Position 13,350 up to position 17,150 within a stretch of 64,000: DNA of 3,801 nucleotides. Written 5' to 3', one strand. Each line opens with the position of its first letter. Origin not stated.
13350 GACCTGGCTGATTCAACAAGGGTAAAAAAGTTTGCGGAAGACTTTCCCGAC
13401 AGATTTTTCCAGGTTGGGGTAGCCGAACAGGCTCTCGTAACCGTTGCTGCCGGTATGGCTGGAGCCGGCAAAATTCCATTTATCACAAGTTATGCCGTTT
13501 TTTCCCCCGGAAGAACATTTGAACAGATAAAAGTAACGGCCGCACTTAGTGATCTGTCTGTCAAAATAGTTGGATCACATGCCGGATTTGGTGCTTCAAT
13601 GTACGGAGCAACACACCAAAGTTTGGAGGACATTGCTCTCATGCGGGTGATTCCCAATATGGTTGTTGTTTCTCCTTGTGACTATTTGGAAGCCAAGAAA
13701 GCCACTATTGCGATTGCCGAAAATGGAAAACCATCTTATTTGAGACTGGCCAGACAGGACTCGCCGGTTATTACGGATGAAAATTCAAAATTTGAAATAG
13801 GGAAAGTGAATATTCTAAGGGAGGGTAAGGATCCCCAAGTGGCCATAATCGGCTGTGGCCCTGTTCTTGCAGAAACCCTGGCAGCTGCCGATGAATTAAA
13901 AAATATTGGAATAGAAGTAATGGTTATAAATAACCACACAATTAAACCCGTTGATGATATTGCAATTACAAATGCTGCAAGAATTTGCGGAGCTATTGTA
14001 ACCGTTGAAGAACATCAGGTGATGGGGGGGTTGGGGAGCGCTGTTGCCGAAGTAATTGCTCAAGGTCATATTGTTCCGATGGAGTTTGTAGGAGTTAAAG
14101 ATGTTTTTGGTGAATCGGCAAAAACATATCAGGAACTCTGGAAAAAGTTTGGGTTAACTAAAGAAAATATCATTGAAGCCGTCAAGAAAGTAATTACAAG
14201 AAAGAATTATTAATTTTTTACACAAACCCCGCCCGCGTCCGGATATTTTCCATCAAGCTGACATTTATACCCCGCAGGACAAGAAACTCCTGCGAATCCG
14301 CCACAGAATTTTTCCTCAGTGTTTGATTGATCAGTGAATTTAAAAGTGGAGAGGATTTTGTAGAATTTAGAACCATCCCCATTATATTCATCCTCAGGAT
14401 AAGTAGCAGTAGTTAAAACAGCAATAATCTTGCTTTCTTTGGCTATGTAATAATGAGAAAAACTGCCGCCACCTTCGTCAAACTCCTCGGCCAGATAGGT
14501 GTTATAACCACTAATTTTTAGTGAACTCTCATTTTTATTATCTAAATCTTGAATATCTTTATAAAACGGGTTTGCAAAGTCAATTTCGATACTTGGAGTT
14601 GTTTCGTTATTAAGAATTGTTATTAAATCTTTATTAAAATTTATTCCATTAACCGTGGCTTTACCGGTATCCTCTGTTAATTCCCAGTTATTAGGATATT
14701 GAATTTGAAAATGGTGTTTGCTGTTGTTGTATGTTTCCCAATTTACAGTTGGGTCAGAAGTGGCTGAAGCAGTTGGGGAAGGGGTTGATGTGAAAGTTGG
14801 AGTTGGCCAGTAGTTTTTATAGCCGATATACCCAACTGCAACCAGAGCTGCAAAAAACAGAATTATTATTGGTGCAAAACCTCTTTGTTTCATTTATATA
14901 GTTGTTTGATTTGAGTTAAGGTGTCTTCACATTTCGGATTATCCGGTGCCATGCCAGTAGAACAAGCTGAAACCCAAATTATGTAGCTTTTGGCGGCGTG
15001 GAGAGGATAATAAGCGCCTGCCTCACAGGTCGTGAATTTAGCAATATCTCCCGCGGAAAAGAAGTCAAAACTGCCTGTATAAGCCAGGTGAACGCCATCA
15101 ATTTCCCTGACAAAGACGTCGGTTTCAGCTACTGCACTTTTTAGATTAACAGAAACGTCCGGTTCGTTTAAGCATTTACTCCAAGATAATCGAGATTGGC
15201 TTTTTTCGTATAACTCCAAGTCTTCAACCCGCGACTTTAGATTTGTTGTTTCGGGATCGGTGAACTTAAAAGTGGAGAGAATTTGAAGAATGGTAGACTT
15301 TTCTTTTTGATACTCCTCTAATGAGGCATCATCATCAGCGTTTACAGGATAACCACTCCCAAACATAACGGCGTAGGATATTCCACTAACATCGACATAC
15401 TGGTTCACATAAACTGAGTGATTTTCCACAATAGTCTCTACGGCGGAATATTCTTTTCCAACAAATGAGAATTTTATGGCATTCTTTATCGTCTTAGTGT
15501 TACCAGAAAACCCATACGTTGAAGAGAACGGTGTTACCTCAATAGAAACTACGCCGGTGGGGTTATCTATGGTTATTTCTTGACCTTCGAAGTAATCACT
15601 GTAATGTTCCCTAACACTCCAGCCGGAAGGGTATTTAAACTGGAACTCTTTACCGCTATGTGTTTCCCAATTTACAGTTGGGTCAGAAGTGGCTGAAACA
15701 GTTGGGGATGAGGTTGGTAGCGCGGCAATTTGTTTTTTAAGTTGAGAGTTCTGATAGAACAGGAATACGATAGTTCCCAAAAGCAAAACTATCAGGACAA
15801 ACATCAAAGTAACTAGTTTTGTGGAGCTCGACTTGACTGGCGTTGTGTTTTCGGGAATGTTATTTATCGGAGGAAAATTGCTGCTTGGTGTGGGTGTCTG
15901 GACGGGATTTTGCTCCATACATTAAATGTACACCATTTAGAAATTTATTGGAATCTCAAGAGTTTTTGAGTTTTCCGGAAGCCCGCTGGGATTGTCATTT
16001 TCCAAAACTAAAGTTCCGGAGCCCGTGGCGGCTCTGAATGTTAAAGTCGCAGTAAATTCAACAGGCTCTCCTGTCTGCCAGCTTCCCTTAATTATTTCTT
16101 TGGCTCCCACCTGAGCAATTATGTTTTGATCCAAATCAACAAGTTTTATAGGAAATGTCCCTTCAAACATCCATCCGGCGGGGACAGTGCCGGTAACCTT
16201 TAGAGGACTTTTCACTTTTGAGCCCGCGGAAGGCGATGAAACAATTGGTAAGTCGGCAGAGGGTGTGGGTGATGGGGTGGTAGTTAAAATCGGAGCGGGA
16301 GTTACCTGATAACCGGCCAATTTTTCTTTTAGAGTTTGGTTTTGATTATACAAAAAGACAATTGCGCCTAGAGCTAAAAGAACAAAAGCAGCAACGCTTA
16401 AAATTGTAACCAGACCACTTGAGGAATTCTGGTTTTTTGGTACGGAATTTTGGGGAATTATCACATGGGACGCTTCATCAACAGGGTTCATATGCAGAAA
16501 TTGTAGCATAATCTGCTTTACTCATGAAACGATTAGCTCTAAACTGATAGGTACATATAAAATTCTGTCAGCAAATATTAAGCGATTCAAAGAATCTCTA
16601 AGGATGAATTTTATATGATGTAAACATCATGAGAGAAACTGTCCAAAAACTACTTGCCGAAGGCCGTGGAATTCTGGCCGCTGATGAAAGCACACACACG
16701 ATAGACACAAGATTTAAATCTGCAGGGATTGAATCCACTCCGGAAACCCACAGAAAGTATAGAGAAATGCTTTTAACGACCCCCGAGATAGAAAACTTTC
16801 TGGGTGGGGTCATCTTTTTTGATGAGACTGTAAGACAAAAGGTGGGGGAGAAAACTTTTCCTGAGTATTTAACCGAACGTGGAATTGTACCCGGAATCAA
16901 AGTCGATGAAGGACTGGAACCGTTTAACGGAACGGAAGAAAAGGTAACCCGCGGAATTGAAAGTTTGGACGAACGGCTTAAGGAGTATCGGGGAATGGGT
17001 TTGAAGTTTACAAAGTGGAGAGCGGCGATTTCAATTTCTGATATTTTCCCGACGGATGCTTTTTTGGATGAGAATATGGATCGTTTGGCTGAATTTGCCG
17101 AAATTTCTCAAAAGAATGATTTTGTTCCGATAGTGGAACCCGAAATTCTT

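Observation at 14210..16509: Tandem triplet of secreted proteins with a near-identical 55-bp DNA repeat, suggesting recent duplication or gene conversion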

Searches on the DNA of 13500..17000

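Call 43: search_rna_families(source=window, start=13500, end=17000, threshold=evalue, max_evalue=1)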
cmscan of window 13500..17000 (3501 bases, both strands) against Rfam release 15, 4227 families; matches with E-value up to 1: 0.
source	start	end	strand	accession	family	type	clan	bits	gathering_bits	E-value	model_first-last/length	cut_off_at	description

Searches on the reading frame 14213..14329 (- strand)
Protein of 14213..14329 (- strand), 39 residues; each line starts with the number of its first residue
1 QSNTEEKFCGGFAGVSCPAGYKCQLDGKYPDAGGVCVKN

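Call 64: search_protein_families(library=pfam, proteins=[window:14213-14329:-], max_evalue=5)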
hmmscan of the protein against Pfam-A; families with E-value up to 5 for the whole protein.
seq(39 aa): 2 families
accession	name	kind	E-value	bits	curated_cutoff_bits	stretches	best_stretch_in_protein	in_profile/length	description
PF14625.12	Lustrin_cystein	-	0.00058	20.6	27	1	2-26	12-36/46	Lustrin, cysteine-rich repeated domain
PF05980.17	Toxin_7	-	0.01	16.5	27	1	5-24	5-24/34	Toxin 7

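Call 65: search_solved_structures(query=window:14213-14329:-, max_evalue=10)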
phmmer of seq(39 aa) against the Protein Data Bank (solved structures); distinct sequences matched with E-value up to 10: 7.
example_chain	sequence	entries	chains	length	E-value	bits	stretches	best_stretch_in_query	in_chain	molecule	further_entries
2mva_A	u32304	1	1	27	0.098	16.2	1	13-28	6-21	RhTx toxin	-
7fbs_A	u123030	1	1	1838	2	12.1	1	4-33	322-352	Sodium channel protein type 5 subunit alpha,Sodium channel protein type 5 subunit alpha,So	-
8f6p_A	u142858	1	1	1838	2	12.1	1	4-33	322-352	Sodium channel protein type 5 subunit alpha,Green fluorescent protein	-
6uz0_A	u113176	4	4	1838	2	12.1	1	4-33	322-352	Sodium channel protein type 5 subunit alpha,Green fluorescent protein | Sodium channel protein type 5 subunit alpha, Enhanced Green fluorescent protein | Sodium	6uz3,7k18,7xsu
8t6l_A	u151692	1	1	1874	2.1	12.1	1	4-33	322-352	Sodium channel protein type 5 subunit alpha,Green fluorescent protein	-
1ybw_A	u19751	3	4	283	3.4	11.4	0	8-27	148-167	Hepatocyte growth factor activator precursor | Hepatocyte growth factor activator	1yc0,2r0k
1z6c_A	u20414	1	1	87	9.4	10.1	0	6-28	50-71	Vitamin K-dependent protein S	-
